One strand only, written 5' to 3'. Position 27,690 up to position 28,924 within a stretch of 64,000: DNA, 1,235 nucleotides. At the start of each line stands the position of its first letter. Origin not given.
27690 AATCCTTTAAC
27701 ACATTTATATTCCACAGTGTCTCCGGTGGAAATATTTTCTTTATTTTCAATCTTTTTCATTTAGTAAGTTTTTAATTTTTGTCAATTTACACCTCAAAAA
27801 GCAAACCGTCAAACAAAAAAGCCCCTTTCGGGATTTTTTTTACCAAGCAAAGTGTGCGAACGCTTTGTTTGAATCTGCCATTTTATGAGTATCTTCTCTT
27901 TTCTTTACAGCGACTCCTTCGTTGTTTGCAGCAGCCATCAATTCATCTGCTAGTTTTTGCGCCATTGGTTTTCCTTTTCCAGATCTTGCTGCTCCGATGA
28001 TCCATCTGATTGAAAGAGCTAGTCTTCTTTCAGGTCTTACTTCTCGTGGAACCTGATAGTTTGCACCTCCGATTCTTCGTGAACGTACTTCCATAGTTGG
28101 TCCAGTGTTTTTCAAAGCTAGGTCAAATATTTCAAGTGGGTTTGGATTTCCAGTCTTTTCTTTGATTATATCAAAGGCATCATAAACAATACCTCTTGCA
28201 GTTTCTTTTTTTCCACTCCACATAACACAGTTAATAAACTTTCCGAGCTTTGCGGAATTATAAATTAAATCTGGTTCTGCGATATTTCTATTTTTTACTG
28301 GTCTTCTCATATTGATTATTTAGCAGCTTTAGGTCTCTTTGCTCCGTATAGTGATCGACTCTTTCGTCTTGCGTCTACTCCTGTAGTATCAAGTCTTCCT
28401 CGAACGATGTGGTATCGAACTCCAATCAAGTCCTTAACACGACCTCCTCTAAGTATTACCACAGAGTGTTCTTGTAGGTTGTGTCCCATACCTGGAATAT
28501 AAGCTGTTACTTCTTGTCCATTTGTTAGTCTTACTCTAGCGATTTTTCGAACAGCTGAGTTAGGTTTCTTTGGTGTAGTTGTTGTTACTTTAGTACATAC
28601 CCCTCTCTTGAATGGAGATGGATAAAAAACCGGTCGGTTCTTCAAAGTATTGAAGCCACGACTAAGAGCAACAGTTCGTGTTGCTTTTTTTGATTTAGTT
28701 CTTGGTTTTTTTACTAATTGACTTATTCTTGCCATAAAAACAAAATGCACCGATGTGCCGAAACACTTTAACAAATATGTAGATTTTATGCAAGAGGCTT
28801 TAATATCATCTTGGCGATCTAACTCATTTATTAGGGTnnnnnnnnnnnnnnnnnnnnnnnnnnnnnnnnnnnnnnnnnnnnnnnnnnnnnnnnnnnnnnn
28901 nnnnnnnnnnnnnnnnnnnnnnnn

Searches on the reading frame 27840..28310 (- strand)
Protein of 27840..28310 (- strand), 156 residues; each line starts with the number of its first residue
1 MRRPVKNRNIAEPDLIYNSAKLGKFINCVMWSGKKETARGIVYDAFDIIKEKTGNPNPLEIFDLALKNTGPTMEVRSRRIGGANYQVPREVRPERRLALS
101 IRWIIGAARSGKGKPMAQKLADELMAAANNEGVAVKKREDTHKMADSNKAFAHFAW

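Call 71: search_protein_families(library=pfam, max_evalue=0.00001, proteins=[window:27840-28310:-])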
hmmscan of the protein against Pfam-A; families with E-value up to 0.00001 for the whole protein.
window:27840-28310:- (156 aa): 1 family
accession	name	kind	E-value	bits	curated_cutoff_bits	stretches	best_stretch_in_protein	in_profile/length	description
PF00177.27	Ribosomal_S7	-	3.5e-58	195.9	24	1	4-149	4-148/148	Ribosomal protein S7p/S5e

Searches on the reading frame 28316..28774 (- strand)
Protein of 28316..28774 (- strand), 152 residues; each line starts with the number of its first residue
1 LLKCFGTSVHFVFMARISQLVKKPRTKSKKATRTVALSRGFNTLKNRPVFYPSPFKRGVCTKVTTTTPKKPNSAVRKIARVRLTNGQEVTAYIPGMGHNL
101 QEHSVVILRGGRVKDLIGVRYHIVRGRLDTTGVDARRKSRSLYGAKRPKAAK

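Call 71: search_protein_families(library=pfam, max_evalue=0.00001, proteins=[window:28316-28774:-])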
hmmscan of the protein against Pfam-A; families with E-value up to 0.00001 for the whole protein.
window:28316-28774:- (152 aa): 1 family
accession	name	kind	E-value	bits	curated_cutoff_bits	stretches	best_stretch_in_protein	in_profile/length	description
PF00164.32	Ribosom_S12_S23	-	7.9e-35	119.3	22.3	1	48-149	6-109/110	Ribosomal protein S12/S23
